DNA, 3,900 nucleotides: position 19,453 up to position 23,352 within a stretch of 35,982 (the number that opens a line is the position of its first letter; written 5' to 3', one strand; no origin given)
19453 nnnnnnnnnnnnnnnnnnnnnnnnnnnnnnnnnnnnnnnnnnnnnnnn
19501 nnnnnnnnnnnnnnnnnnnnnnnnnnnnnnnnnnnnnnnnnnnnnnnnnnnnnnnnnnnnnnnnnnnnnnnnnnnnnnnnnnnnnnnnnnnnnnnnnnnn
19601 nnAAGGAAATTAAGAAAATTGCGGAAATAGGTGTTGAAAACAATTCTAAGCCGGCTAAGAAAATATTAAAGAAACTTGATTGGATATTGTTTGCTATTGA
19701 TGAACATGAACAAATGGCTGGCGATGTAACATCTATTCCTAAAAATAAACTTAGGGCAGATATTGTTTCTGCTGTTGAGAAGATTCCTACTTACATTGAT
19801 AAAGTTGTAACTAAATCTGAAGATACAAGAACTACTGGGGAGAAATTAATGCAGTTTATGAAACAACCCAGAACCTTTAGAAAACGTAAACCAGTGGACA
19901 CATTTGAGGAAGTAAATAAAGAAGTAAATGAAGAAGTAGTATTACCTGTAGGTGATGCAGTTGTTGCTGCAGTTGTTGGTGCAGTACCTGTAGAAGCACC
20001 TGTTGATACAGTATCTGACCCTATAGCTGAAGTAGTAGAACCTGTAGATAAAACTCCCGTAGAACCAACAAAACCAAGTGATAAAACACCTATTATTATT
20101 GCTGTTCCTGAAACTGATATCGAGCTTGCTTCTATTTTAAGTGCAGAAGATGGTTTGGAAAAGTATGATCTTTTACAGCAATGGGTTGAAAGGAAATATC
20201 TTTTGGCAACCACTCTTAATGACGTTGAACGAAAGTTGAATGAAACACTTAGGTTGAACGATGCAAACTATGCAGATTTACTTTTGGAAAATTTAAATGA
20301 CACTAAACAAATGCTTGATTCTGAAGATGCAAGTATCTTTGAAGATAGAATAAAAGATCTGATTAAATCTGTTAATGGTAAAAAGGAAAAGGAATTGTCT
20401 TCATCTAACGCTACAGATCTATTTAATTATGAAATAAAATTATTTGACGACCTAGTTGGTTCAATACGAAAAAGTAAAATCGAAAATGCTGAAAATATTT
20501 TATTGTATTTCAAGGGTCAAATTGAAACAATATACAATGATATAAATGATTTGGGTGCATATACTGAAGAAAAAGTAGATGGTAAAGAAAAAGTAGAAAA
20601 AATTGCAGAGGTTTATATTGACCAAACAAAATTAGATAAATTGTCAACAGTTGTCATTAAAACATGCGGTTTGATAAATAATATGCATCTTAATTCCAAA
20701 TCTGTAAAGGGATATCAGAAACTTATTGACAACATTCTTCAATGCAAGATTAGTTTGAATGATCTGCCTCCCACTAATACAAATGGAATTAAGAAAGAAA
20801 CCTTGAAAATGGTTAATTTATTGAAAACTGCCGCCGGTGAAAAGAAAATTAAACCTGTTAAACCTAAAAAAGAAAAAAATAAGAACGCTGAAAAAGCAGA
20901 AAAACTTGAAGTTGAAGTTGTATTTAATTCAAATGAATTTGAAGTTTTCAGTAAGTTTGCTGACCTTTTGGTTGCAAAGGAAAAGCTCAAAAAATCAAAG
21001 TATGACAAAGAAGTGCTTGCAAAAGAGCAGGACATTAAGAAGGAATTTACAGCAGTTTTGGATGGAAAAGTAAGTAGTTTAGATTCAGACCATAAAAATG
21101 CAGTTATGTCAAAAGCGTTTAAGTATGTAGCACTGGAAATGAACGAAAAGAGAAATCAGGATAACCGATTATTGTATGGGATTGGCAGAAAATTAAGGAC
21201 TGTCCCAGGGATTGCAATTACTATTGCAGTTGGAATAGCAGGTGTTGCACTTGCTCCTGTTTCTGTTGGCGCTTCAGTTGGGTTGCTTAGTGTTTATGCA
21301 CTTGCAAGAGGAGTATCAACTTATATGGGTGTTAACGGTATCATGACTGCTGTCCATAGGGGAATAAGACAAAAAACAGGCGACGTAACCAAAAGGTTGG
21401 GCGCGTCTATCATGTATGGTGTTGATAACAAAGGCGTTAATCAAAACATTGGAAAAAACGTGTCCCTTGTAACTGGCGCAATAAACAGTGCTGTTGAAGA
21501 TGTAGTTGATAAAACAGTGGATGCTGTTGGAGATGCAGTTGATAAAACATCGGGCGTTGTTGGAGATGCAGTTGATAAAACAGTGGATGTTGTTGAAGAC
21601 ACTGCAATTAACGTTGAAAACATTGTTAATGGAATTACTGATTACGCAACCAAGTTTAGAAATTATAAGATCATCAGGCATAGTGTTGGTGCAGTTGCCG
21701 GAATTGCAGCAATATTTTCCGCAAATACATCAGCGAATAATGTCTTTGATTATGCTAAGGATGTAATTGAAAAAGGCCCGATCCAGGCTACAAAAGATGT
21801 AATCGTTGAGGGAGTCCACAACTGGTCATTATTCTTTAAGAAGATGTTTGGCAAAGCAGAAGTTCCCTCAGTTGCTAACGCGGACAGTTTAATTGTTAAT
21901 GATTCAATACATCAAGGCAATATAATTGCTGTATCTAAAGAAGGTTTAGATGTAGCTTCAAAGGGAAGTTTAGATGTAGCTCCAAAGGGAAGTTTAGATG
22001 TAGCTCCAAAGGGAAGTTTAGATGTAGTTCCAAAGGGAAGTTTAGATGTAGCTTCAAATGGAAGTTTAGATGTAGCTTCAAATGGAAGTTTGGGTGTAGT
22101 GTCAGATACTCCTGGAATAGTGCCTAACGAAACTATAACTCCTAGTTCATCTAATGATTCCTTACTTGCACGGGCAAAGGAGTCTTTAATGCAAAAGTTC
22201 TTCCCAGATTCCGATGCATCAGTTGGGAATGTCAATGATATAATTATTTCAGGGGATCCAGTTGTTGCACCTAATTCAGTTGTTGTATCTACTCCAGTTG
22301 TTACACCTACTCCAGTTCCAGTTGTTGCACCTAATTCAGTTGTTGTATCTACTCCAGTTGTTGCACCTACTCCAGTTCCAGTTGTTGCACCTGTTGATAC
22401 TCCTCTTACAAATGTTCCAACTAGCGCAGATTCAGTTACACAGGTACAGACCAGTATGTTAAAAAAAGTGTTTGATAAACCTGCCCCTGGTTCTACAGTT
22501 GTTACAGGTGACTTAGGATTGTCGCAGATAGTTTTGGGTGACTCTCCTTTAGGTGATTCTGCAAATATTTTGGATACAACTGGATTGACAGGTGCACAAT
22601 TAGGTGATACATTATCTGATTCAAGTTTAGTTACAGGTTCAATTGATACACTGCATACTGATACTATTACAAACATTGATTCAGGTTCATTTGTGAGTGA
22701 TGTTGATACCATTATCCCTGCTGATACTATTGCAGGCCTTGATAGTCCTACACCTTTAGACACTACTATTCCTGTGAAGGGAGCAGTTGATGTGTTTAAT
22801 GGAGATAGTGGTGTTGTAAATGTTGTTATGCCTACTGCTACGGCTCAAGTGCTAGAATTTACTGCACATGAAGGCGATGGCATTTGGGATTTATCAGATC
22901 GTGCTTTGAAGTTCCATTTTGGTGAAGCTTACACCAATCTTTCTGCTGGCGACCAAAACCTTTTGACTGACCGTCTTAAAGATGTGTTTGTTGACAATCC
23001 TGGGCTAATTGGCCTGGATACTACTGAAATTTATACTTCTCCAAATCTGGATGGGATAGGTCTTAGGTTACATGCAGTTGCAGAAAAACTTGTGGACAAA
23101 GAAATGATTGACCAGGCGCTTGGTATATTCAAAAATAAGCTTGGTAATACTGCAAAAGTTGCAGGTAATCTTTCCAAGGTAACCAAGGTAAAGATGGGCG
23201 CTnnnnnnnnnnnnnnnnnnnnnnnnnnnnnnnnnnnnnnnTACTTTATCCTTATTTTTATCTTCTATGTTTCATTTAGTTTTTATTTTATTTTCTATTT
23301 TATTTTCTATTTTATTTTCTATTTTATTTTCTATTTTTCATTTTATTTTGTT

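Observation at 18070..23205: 1711-aa protein with junctophilin-like logic: cytoplasmic MORN-type repeats, long helical spacer, TM helices, then a repeat stalk and distal globular domain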

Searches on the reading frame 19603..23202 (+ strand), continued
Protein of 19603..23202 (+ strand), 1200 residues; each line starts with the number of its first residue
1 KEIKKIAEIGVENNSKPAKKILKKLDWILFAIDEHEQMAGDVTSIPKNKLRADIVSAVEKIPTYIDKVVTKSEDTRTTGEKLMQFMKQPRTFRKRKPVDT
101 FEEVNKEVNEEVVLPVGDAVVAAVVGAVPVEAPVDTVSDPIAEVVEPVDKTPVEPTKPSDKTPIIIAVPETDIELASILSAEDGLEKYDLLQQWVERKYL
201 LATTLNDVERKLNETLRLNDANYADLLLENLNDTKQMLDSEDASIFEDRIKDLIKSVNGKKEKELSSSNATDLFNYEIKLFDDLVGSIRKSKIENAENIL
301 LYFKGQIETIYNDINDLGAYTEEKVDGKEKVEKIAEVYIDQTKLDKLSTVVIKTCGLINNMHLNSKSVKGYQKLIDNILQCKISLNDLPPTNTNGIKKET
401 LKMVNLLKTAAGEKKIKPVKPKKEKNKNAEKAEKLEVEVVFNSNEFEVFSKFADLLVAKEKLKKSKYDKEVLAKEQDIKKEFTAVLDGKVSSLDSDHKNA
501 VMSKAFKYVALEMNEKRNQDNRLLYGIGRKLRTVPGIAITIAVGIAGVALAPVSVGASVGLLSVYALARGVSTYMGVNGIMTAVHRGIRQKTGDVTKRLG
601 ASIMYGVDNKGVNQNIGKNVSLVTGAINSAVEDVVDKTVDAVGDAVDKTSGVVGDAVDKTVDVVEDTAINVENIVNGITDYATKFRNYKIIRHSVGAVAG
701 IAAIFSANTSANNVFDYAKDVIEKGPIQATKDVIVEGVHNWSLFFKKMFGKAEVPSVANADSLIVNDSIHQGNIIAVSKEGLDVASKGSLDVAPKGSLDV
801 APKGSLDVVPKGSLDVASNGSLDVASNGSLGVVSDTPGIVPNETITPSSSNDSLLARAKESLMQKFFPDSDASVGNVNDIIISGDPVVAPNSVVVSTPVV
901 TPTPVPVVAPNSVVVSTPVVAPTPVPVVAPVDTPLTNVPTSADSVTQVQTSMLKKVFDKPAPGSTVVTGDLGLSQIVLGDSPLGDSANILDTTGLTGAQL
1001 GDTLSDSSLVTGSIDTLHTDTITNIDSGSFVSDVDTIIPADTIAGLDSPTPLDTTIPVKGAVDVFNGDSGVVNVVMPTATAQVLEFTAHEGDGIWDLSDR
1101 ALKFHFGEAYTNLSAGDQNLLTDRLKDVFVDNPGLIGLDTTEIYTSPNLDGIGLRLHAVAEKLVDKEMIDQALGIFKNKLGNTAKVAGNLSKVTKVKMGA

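Call 80: list_cluster_members(proteins=[P0004, P0005, P0007, P0020, P0022, P0023, P0026, P0034, P0040, P0043])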
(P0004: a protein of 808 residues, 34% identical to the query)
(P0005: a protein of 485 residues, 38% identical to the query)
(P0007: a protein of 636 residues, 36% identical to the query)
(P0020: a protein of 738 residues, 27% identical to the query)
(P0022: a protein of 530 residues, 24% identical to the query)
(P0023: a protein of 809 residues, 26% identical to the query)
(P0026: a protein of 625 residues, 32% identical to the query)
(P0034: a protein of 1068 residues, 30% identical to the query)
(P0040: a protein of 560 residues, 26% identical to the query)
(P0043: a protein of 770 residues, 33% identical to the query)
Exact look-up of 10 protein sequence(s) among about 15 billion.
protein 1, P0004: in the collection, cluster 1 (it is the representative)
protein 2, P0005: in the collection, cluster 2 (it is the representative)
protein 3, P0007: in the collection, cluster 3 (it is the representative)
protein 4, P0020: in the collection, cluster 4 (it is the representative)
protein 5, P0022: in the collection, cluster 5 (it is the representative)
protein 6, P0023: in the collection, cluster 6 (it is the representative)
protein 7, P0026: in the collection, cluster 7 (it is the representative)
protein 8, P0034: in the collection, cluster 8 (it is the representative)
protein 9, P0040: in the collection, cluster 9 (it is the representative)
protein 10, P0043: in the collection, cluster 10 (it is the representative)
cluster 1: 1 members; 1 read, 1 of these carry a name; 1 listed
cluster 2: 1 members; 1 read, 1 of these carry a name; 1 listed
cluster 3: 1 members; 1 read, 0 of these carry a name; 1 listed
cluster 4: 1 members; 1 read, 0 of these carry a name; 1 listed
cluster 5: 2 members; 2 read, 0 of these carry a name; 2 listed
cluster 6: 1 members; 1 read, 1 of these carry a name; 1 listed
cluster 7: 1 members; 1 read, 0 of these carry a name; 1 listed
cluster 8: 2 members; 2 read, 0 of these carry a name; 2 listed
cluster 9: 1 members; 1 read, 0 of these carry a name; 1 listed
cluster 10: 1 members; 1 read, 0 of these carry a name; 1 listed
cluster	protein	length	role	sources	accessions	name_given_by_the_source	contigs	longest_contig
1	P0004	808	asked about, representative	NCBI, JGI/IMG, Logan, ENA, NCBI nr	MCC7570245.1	hypothetical protein KO465_02775 [Candidatus Micrarchaeota archaeon] | hypothetical protein [Candidatus Micrarchaeota archaeon]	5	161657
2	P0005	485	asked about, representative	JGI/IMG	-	hypothetical protein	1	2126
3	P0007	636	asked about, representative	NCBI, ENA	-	-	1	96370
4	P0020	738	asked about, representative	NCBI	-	-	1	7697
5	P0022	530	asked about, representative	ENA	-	-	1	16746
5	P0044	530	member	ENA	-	-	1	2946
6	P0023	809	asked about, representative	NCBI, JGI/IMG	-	hypothetical protein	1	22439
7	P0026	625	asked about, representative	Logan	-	-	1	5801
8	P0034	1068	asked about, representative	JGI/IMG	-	-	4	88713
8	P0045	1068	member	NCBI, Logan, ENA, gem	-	-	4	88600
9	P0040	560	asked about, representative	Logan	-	-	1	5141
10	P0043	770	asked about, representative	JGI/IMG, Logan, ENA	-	-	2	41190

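Call 81: list_cluster_members(proteins=[L032:11447-13165:+, L032:14581-15027:+, L032:15032-15637:+, L034:3474-4226:+, L034:6818-7444:+, L018:7744-8865:-, L018:5750-6532:-, L018:12344-13330:-, L018:14567-16048:+, L017:7789-8910:-])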
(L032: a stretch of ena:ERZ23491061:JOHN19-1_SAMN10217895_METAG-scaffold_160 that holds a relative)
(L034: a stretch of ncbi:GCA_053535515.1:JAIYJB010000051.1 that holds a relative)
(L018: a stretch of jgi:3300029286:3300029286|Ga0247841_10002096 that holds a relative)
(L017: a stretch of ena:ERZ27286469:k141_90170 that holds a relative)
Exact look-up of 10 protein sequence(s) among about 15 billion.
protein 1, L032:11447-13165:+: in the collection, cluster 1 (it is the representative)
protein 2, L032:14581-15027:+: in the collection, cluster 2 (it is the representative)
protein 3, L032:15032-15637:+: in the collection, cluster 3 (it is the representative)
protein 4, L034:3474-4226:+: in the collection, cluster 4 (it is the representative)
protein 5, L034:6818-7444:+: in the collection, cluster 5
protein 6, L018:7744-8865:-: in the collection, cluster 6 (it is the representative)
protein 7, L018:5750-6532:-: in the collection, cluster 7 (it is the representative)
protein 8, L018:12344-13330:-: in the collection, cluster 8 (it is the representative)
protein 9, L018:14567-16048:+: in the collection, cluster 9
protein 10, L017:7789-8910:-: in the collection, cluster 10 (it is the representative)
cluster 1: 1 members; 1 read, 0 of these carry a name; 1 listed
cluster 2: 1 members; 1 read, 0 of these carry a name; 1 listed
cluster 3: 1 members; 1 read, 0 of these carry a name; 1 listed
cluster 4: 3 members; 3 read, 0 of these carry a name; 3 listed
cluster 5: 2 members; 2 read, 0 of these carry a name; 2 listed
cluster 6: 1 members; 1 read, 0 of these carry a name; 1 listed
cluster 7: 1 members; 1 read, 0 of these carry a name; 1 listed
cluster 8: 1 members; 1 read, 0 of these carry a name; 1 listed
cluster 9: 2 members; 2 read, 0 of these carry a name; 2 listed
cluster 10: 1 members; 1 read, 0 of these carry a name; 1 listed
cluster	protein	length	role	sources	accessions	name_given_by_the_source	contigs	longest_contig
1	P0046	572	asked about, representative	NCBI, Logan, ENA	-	-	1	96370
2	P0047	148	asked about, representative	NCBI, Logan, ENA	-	-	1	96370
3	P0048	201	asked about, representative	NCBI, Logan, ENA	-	-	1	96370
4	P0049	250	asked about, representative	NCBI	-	-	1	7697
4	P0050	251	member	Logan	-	-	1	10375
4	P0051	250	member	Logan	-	-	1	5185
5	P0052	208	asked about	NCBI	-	-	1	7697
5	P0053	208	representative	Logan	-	-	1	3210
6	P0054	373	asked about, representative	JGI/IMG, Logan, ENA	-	-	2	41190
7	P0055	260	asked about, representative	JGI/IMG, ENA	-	-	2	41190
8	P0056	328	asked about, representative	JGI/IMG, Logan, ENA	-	-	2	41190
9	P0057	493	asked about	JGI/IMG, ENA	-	-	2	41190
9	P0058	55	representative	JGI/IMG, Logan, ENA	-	-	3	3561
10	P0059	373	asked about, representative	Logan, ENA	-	-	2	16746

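Call 83: search_protein_families(library=ncbifam, proteins=[P0004, P0007, P0022, P0034, P0020], max_evalue=0.01)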
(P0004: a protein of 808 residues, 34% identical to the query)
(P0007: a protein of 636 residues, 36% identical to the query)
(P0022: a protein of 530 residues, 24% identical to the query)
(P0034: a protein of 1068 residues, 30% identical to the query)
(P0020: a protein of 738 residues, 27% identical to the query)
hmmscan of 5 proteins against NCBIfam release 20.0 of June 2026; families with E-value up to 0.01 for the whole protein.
P0004 (808 aa): 0 families

P0007 (636 aa): 0 families

P0022 (530 aa): 1 family
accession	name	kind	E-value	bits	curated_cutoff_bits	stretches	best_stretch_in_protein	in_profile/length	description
NF033872.1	SidA_fam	subfamily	1.3e-05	24.2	60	1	55-242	162-345/379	T4SS effector SidA family protein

P0034 (1068 aa): 0 families

P0020 (738 aa): 0 families

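Call 84: search_protein_families(library=padloc, proteins=[P0004, P0022], max_evalue=0.01)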
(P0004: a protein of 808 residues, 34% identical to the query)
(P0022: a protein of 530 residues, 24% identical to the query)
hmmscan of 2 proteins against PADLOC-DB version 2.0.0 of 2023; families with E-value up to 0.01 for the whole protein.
P0004 (808 aa): 0 families

P0022 (530 aa): 1 family
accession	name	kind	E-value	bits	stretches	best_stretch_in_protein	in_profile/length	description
PDLC03859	LmuB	-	0.0036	14.5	1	32-174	347-485/611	-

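Call 93: search_protein_families(library=pfam, proteins=[L033:5155-6003:+, L035:1879-2757:+, L021:12437-13063:+], max_evalue=0.001)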
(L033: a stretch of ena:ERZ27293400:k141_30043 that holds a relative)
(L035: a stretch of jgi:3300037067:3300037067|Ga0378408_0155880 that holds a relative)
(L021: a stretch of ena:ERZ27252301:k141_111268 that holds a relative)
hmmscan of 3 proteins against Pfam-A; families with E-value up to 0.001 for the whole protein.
L033:5155-6003:+ (283 aa): 2 families
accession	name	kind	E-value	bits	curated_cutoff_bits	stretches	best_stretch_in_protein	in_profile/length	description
PF00924.24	MS_channel_2nd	-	2.8e-18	66.2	20.2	1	186-252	1-67/68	Mechanosensitive ion channel, beta-domain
PF21088.3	MS_channel_1st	-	2.5e-10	40.6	23.1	1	145-185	2-42/42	Mechanosensitive ion channel, transmembrane helices 2/3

L035:1879-2757:+ (292 aa): 0 families

L021:12437-13063:+ (208 aa): 0 families

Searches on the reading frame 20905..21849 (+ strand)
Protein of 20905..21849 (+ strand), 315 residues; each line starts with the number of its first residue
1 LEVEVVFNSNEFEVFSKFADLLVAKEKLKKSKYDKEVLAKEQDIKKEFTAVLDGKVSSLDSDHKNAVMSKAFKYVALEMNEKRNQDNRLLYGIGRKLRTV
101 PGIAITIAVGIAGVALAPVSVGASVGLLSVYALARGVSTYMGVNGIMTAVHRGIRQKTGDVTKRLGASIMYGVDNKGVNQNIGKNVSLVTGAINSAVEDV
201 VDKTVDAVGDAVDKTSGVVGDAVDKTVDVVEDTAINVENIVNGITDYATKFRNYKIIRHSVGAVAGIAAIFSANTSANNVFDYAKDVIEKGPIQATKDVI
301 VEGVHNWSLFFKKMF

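Call 76: search_dna_similar(query=window:20905-21849:+, collection=phages, mode=protein, max_evalue=0.01, max_rows=10)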
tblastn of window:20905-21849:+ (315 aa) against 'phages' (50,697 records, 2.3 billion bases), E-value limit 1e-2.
No match.

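Call 84: search_protein_families(library=padloc, proteins=[window:20905-21849:+], max_evalue=0.01)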
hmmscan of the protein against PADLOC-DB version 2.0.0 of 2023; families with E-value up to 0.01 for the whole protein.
window:20905-21849:+ (315 aa): 1 family
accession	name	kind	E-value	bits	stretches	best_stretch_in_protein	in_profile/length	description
PDLC03841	LeoBC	-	0.0046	14.1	0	18-131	376-492/601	-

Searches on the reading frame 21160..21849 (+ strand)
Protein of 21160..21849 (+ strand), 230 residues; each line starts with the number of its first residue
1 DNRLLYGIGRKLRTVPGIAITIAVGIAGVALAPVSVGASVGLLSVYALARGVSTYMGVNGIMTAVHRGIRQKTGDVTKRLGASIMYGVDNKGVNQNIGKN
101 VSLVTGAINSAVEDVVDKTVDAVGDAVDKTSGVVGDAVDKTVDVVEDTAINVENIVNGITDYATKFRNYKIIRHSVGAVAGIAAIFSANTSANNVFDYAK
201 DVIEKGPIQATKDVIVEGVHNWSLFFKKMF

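Call 7: search_protein_families(library=pfam, proteins=[window:21160-21849:+], max_evalue=10)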
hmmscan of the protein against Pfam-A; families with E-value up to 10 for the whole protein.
window:21160-21849:+ (230 aa): 4 families
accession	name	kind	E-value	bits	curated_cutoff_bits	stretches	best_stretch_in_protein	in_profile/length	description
PF14013.11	MT0933_antitox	-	0.014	16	27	1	113-147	12-47/49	MT0933-like antitoxin protein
PF03036.21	Perilipin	-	0.067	12.7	33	1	98-142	109-153/403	Perilipin family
PF21725.3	T7SS_signal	-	0.6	10.4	27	1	112-141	1-30/241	Putative T7SS secretion signal domain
PF05461.16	ApoL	-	3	7.6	25.9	1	23-104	101-178/298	Apolipoprotein L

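Call 36: search_protein_families(library=phrogs, proteins=[window:21160-21849:+], max_evalue=1)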
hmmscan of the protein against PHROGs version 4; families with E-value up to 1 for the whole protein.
window:21160-21849:+ (230 aa): 7 families
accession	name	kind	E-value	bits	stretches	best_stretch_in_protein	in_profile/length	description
phrog_694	-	tail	5.7e-05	22.6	1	46-206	265-428/851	baseplate hub and tail lysozyme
phrog_167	-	tail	0.00034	19.4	1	56-161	891-1001/1555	tail length tape measure protein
phrog_1535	-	tail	0.067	12.3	1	63-170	932-1040/1152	tail length tape measure protein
phrog_32750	-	unknown function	0.14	13.7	1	118-177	32-91/102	-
phrog_1272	-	tail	0.46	9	1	90-208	971-1082/1606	tail length tape measure protein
phrog_1698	-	head and packaging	0.55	10.3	1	94-215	378-494/562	minor head protein; receptor binding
phrog_305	-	tail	0.96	8.9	0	58-167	217-329/1001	tail length tape measure protein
